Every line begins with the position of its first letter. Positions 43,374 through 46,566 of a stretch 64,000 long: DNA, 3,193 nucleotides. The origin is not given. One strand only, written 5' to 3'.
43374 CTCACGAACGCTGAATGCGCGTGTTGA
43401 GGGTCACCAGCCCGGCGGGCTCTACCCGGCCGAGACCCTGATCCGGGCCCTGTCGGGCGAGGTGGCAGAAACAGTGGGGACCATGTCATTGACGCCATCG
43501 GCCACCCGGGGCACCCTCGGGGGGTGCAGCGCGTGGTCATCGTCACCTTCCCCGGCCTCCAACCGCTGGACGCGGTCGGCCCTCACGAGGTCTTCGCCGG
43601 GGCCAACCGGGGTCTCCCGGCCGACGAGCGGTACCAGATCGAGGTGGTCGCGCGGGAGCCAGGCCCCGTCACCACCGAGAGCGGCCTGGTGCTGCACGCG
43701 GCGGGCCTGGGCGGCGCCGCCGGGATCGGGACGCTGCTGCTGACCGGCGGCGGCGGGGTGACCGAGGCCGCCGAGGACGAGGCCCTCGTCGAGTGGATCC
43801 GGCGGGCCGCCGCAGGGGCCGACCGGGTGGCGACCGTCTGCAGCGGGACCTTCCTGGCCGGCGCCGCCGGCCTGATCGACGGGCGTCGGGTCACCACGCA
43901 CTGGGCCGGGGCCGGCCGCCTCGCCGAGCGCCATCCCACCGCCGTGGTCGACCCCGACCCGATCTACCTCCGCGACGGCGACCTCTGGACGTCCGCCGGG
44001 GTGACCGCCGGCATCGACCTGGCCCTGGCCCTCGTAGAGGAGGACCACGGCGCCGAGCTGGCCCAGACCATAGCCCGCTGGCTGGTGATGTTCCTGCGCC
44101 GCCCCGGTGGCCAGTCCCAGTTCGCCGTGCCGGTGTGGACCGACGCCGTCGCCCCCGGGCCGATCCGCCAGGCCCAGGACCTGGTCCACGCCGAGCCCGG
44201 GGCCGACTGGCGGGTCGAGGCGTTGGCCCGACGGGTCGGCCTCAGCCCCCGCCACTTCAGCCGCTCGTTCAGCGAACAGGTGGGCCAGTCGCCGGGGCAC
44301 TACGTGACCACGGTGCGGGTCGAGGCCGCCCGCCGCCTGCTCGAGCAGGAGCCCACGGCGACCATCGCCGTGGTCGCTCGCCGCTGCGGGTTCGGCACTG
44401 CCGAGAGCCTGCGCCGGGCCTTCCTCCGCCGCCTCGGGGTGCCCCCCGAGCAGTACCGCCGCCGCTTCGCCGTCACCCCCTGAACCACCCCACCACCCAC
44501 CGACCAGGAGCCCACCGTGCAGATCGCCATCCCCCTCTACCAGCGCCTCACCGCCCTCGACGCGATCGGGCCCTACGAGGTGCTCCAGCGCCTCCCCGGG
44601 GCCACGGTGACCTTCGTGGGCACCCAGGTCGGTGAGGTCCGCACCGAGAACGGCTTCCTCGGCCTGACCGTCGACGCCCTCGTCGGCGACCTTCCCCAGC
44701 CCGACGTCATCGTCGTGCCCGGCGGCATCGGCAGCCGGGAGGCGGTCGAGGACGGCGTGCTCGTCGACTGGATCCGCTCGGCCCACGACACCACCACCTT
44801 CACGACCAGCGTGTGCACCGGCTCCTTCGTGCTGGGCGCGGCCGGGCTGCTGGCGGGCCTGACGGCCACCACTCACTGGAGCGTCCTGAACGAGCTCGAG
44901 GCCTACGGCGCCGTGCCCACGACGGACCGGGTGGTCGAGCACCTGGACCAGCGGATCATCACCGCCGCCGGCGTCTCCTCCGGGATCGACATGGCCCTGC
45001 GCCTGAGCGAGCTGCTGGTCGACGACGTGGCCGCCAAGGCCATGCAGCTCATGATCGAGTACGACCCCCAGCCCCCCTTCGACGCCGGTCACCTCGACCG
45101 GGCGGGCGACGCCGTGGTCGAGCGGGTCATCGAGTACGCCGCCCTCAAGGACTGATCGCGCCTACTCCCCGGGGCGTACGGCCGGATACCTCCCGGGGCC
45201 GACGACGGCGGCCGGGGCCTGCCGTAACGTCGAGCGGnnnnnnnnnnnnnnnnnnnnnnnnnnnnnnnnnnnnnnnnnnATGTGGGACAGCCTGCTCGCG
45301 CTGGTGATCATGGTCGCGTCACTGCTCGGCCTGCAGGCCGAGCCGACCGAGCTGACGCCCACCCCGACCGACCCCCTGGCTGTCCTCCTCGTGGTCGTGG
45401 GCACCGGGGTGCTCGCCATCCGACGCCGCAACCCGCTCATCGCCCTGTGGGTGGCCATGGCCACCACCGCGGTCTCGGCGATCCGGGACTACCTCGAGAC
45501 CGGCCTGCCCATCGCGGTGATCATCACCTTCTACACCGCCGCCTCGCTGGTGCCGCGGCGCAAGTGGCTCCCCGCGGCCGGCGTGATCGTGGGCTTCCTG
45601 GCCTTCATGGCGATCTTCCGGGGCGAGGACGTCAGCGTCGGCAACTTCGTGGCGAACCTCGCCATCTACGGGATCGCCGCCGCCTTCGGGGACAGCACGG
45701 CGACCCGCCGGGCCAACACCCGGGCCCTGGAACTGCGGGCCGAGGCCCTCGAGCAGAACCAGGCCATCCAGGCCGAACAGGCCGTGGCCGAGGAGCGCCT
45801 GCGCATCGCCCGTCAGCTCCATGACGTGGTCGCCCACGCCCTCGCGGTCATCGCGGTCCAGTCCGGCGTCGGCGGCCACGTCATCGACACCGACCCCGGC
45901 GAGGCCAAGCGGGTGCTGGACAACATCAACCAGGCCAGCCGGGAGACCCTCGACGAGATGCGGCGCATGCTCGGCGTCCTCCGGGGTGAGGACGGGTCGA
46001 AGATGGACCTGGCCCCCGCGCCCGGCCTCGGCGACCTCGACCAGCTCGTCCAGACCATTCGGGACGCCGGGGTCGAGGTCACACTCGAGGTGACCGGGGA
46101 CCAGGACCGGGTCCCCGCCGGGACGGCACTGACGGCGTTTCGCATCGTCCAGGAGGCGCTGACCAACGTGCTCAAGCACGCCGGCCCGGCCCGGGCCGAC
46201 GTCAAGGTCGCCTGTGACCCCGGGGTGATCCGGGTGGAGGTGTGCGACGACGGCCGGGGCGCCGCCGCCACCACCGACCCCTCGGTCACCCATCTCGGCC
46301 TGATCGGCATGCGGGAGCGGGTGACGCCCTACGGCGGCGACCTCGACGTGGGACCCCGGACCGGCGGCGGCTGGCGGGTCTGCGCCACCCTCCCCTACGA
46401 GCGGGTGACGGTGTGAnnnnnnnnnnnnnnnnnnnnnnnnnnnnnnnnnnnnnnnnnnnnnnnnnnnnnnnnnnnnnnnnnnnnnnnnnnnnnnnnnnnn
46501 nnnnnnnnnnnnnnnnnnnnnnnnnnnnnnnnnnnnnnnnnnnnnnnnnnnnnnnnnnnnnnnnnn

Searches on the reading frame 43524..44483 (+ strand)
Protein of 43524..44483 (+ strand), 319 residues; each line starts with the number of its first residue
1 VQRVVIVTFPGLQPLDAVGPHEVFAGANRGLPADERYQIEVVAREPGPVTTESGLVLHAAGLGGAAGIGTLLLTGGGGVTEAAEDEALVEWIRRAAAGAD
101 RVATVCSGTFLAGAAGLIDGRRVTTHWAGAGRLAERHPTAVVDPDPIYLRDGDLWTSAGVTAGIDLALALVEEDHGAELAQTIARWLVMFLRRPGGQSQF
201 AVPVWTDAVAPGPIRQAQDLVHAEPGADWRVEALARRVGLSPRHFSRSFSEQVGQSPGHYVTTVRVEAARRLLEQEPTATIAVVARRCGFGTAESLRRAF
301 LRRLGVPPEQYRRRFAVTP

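Call 32: search_protein_families(library=pfam, proteins=[window:43524-44483:+])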
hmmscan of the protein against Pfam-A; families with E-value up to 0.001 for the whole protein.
window:43524-44483:+ (319 aa): 3 families
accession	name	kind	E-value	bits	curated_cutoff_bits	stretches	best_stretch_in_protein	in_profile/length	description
PF12833.13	HTH_18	-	4.2e-24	85.1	33.6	1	234-314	1-80/80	Helix-turn-helix domain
PF01965.30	DJ-1_PfpI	-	3.1e-19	69.8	26.6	1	3-173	2-165/165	DJ-1/PfpI family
PF00165.29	HTH_AraC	-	1.6e-10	41.3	26.6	1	228-261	8-41/42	Bacterial regulatory helix-turn-helix proteins, AraC family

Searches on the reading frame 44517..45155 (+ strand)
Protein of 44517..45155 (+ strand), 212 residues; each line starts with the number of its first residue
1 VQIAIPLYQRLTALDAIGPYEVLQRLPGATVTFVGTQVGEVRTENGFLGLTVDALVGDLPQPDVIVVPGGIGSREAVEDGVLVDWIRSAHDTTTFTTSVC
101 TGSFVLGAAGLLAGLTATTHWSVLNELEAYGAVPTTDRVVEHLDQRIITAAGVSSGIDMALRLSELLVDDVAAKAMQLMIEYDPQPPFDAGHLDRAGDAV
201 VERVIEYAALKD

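Call 32: search_protein_families(library=pfam, proteins=[window:44517-45155:+])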
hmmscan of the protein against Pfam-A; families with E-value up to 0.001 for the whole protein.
window:44517-45155:+ (212 aa): 1 family
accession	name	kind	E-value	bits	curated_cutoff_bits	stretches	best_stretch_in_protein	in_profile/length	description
PF01965.30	DJ-1_PfpI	-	6.6e-25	88.3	26.6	1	2-165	2-164/165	DJ-1/PfpI family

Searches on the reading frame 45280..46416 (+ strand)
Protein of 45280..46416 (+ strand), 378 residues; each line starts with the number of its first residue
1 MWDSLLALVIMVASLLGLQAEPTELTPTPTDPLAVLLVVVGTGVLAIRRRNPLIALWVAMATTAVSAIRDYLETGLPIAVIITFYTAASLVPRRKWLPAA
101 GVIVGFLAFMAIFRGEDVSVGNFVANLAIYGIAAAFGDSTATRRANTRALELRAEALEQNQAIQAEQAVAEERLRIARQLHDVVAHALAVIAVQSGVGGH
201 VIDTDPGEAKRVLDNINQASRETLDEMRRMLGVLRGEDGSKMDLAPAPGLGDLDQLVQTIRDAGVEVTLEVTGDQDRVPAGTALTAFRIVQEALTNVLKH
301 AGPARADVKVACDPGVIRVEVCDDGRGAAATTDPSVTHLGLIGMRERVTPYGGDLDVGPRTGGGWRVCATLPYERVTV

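Call 32: search_protein_families(library=pfam, proteins=[window:45280-46416:+])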
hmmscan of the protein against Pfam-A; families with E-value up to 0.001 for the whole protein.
window:45280-46416:+ (378 aa): 4 families
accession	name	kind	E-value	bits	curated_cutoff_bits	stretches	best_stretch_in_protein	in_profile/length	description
PF07730.19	HisKA_3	-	7.6e-20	71.7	24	1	172-236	1-65/68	Histidine kinase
PF02518.31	HATPase_c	-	1.5e-10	41.9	26.4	1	285-374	5-110/111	Histidine kinase-, DNA gyrase B-, and HSP90-like ATPase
PF23539.1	DUF7134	-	1.9e-06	28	27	1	3-144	13-155/155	Domain of unknown function (DUF7134)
PF13581.12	HATPase_c_2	-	0.00021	21.7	27.4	1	289-331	35-82/127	Histidine kinase-like ATPase domain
